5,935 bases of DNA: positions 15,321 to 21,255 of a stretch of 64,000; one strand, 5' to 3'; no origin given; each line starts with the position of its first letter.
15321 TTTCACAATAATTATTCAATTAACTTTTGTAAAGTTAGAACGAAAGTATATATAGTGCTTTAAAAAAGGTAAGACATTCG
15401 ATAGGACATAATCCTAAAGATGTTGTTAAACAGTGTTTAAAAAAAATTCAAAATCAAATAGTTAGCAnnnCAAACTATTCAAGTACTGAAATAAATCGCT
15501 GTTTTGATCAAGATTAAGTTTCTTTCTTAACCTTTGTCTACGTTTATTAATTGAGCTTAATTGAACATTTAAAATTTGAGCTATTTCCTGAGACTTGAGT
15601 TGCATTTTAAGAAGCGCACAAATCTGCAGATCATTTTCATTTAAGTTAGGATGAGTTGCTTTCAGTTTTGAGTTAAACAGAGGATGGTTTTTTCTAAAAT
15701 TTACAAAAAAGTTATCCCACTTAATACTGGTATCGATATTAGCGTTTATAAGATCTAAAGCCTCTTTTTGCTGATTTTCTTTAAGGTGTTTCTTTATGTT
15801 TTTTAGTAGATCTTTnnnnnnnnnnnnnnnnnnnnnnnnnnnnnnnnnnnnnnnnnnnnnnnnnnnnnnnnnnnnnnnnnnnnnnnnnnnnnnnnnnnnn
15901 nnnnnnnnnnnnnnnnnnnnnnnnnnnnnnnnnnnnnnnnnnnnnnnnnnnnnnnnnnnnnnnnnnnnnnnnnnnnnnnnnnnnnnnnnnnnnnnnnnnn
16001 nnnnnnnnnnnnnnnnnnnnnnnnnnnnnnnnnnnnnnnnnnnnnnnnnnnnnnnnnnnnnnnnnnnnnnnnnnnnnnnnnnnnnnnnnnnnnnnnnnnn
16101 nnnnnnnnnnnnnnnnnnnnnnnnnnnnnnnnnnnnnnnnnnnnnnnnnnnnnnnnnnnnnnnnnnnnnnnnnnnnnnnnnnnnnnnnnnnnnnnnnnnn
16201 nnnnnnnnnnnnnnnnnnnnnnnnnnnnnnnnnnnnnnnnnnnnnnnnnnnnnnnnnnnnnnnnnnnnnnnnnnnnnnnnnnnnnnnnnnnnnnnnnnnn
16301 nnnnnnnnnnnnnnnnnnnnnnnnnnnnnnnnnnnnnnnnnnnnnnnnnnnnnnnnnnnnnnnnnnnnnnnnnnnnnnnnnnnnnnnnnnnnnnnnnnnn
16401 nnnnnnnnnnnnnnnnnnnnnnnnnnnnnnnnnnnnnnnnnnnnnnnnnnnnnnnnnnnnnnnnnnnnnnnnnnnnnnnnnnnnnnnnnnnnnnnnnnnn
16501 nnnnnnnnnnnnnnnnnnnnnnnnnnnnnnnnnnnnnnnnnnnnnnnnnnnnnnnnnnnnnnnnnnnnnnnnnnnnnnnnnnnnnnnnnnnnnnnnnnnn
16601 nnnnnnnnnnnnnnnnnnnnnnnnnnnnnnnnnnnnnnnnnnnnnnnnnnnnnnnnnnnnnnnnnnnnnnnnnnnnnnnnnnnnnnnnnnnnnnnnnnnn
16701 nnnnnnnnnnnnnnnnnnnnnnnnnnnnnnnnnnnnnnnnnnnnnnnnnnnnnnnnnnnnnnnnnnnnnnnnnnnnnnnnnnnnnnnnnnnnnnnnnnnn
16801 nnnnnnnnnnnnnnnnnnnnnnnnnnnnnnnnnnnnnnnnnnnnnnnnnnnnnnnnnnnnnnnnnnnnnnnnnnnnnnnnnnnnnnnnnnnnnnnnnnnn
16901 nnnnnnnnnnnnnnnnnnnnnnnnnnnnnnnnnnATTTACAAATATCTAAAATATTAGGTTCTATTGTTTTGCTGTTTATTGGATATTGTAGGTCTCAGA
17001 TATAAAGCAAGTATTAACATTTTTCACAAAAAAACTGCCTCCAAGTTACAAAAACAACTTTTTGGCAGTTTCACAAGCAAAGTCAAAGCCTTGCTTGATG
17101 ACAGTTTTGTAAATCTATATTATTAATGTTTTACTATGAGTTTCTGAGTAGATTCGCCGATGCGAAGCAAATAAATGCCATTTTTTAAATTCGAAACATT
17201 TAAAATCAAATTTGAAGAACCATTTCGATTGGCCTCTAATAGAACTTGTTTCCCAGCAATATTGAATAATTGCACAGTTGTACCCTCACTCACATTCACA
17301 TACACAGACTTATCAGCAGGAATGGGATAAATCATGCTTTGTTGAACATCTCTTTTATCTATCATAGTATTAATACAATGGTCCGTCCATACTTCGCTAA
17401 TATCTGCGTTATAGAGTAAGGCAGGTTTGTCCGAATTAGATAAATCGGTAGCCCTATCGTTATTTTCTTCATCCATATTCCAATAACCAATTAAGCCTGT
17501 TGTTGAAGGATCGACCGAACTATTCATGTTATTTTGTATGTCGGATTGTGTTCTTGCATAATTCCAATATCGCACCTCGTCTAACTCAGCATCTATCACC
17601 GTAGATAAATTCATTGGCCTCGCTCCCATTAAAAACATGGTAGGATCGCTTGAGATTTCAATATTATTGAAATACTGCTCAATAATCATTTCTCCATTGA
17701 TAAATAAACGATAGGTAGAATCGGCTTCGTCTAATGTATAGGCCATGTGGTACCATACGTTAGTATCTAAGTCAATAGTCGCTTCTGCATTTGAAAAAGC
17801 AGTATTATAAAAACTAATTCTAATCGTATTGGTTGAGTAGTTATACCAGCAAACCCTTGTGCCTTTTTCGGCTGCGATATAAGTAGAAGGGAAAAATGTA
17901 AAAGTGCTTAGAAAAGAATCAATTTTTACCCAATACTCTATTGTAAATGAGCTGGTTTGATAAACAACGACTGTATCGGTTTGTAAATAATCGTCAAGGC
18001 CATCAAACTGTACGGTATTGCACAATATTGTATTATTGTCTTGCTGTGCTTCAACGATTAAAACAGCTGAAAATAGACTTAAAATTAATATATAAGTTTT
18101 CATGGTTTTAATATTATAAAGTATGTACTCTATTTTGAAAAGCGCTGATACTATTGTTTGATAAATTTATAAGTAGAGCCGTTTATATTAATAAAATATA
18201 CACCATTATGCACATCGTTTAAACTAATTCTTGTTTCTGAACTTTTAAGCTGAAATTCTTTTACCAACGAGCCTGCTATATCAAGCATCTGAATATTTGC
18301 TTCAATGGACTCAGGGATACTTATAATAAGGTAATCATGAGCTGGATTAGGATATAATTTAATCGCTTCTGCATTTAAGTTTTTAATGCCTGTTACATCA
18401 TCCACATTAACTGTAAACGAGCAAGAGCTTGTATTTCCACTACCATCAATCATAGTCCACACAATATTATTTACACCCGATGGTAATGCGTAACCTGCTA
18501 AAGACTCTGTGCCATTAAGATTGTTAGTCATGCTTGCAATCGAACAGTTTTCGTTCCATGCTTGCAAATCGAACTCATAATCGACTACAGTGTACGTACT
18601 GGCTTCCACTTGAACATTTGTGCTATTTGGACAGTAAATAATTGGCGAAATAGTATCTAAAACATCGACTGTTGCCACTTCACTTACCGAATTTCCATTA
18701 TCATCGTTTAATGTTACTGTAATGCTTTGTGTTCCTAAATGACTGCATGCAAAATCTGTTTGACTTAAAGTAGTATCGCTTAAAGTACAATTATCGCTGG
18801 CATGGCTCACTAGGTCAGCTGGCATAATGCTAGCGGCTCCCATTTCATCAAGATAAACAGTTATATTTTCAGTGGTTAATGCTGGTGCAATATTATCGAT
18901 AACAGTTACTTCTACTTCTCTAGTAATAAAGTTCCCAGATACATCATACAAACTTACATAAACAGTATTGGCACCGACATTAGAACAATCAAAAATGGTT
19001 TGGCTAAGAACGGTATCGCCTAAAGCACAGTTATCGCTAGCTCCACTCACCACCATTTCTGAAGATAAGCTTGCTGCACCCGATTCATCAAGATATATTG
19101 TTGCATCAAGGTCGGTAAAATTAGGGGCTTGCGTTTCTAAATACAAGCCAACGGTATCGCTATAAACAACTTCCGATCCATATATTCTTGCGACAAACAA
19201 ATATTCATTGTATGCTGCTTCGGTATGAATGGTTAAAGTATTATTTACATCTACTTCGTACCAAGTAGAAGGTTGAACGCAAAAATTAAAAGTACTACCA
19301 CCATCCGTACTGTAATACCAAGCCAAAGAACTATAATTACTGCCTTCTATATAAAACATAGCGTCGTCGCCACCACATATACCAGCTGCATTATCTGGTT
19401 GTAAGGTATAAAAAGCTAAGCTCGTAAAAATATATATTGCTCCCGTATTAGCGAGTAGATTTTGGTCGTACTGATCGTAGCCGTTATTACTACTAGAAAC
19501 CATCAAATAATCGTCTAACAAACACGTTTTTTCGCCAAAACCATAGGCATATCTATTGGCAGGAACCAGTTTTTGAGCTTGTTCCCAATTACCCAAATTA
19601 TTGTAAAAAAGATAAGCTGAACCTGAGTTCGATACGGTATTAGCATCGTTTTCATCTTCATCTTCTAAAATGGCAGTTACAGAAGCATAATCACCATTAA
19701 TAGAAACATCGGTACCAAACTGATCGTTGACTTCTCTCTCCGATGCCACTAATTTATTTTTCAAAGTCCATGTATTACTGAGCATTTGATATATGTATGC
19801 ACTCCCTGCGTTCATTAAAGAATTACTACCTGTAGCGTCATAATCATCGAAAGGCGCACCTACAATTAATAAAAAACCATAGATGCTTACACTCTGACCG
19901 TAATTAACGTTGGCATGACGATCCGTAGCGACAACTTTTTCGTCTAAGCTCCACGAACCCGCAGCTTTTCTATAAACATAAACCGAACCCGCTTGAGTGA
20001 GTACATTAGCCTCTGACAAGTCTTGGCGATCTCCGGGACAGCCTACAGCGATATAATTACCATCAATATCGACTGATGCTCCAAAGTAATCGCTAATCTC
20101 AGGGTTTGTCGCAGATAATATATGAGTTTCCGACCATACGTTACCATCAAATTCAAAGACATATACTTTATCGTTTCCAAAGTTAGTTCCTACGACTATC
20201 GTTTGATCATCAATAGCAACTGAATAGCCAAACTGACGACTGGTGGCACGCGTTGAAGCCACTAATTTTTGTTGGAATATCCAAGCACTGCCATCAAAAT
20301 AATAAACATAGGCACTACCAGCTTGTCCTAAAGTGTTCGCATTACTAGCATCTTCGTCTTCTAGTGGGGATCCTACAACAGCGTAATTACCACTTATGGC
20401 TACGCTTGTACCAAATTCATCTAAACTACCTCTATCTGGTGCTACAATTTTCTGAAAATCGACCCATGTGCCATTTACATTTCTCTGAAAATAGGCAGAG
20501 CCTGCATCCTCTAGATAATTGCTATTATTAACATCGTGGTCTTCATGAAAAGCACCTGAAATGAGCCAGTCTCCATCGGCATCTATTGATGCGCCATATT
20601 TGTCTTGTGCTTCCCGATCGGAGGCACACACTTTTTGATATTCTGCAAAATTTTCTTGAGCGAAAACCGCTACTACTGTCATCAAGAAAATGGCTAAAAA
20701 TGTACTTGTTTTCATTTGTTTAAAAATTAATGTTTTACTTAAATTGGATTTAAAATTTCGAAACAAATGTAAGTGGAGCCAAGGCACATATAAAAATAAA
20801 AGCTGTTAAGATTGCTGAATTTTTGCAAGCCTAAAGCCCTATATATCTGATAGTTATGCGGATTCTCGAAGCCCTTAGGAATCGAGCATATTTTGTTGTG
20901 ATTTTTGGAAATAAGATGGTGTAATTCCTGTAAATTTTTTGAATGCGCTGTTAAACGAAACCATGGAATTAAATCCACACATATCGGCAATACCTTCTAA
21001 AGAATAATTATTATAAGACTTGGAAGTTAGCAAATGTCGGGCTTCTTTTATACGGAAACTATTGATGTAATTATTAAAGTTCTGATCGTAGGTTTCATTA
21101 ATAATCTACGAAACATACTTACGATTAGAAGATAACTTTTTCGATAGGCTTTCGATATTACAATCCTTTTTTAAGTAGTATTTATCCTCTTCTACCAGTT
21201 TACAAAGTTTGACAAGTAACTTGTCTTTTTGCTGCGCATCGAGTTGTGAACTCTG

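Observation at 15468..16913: Family of signal-TPR-TM-HTH one-component regulators, each next to FG-GAP/LamG T9SS cargo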

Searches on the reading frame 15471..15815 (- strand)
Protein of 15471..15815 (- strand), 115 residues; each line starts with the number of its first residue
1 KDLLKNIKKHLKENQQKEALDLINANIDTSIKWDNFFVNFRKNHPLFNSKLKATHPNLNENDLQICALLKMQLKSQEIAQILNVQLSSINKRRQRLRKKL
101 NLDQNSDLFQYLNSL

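Call 59: search_solved_structures(query=A2, max_evalue=1, show_alignments=2)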
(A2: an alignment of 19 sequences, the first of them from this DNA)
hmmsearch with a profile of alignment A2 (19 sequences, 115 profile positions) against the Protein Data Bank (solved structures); distinct sequences matched with E-value up to 1: 38.
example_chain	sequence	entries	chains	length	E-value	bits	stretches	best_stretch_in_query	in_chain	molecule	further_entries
7vim_A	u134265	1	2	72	0.00029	24.1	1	56-111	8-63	Protein EsrB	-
3clo_A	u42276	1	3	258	0.00032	24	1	51-102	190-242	Transcriptional regulator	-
1zlj_A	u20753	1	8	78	0.00072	22.8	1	52-110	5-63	Dormancy Survival Regulator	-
1zlk_A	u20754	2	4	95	0.0012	22.1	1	52-109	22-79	Dormancy Survival Regulator | TWO COMPONENT TRANSCRIPTIONAL REGULATORY PROTEIN DEVR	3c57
8a5r_AAA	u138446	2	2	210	0.0012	22.1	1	51-110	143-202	Light-activated DNA-binding protein EL222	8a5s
3p7n_A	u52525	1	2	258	0.0018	21.5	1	51-110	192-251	Sensor histidine kinase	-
1yio_A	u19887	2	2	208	0.0019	21.5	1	49-114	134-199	response regulatory protein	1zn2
5f64_A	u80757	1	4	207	0.002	21.4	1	52-112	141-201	Positive transcription regulator EvgA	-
8zwn_A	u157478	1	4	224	0.0023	21.2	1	52-112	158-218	DNA-binding transcriptional activator EvgA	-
3iwf_A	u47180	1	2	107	0.0035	20.6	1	46-100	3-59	Transcription regulator RpiR family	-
1je8_A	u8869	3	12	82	0.0054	20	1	53-107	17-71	Nitrate/Nitrite Response Regulator Protein NARL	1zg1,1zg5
3kln_A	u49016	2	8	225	0.0096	19.2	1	52-103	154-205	Transcriptional regulator, LuxR family | Transcriptional regulator VpsT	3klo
8u3b_G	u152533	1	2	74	0.0096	19.2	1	55-107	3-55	Nitrate/nitrite response regulator protein NarL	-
3c3w_A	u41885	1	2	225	0.014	18.7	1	57-109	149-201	TWO COMPONENT TRANSCRIPTIONAL REGULATORY PROTEIN DEVR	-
4y13_A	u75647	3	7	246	0.022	18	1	74-109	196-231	Transcriptional regulator of ftsQAZ gene cluster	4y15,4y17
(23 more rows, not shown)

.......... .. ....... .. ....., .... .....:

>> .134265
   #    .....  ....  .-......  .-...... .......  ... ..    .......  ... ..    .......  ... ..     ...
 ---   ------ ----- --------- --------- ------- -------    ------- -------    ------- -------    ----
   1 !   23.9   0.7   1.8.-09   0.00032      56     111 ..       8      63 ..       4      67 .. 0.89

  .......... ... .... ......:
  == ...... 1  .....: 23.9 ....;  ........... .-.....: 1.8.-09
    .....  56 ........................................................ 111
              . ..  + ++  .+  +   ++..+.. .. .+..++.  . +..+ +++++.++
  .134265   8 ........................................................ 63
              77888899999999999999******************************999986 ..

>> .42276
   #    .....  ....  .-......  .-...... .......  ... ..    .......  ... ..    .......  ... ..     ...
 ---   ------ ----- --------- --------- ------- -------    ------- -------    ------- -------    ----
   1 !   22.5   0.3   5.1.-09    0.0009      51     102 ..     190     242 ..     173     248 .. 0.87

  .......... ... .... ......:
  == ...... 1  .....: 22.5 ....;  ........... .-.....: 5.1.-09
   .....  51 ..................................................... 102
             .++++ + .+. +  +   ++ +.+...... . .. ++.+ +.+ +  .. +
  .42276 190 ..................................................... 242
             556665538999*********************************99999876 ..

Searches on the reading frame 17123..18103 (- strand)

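Call 11: search_protein_families(library=pfam, proteins=[window:17123-18103:-], max_evalue=0.001)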
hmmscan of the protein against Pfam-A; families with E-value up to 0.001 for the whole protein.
window:17123-18103:- (326 aa): 2 families
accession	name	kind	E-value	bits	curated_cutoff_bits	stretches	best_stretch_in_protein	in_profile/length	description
PF13385.13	Laminin_G_3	-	1.3e-22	81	27.6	1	35-190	2-151/151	Concanavalin A-like lectin/glucanases superfamily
PF18962.6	Por_Secre_tail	-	4e-12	46.7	27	1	258-324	1-75/75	Secretion system C-terminal sorting domain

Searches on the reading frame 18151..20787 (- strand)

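Call 11: search_protein_families(library=pfam, proteins=[window:18151-20787:-], max_evalue=0.001)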
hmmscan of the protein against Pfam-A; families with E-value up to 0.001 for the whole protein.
window:18151-20787:- (878 aa): 3 families
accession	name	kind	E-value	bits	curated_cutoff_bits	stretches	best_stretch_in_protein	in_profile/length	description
PF14312.12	FG-GAP_2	-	1e-64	214.9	23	6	108-162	1-49/49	FG-GAP repeat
PF18962.6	Por_Secre_tail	-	4.9e-12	46.4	27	1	811-876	1-70/75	Secretion system C-terminal sorting domain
PF02494.22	HYR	-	2.4e-06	28.2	21.7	1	711-795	2-81/81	HYR domain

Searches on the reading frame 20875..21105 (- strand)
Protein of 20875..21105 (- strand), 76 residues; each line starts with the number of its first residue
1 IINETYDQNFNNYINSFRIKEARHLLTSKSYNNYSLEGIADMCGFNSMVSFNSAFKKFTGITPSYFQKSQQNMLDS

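Call 6: search_protein_families(library=ncbifam, proteins=[window:20875-21105:-], max_evalue=0.1)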
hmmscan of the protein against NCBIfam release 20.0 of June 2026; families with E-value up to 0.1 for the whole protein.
window:20875-21105:- (76 aa): 26 families (the best 25 are shown)
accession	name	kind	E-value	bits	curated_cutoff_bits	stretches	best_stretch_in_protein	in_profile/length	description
NF007693.0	PRK10371.1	equivalog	4.7e-08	32.6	253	1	7-71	240-301/309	transcriptional regulator MelR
TIGR04094.1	adjacent_YSIRK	equivalog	9.1e-08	31.5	200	1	10-67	330-383/383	YSIRK-targeted surface antigen transcriptional regulator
NF049932.1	TranspRegBtr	equivalog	2.3e-07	29.7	900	1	5-72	204-269/531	bacillibactin transport transcriptional regulator Btr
NF007860.0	PRK10572.1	equivalog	8.4e-07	28.1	208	1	12-73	230-288/292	arabinose operon transcriptional regulator AraC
NF047788.1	TransRegPocR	equivalog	1.1e-06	28.1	500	1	8-71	232-292/296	transcriptional regulator PocR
NF047455.1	TF_Staph_AryK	equivalog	1.2e-06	27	850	1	6-72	198-261/759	transcriptional regulator AryK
NF006902.0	PRK09393.1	equivalog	1.5e-06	27.7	425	1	10-71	265-323/327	transcriptional regulator FtrA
NF033869.1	viru_reg_Rsp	equivalog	1.9e-06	26.6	400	1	6-71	188-250/701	AraC family transcriptional regulator Rsp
NF007633.0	PRK10296.1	equivalog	1.5e-05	24.6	264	1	6-71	214-276/280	transcriptional regulator ChbR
NF011732.0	PRK15185.1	equivalog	1.7e-05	24.3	354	1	10-69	250-306/309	transcriptional regulator HilD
NF010028.0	PRK13503.1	equivalog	2.6e-05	23.8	288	1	11-72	217-275/278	HTH-type transcriptional activator RhaS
NF050186.1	TransRegGliRPseudo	equivalog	6.2e-05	22.5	570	1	10-70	280-337/338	AraC family transcriptional regulator GliR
NF007243.0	PRK09685.1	equivalog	6.5e-05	22.5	199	1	11-69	244-301/303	transcriptional regulator FeaR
NF010025.2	PRK13500.1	equivalog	7.2e-05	22.5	525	1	10-71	221-279/282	HTH-type transcriptional activator RhaR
NF011733.0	PRK15186.1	equivalog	8.1e-05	22.1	403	1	12-67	228-279/291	AraC family transcriptional regulator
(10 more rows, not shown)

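Call 91: search_protein_families(library=pfam, proteins=[window:20875-21105:-], max_evalue=0.01)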
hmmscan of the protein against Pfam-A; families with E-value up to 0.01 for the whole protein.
window:20875-21105:- (76 aa): 3 families
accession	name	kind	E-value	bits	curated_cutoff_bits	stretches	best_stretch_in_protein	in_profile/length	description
PF12833.13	HTH_18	-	2.7e-14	53.7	33.6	1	3-68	17-79/80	Helix-turn-helix domain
PF00165.29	HTH_AraC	-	9.8e-07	29.2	26.6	1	33-67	8-41/42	Bacterial regulatory helix-turn-helix proteins, AraC family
PF22457.1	PpPFK_gamma-like_C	-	0.0087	16.4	27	1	3-58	55-111/158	ATP-dependent 6-phosphofructokinase subunit gamma, C-terminal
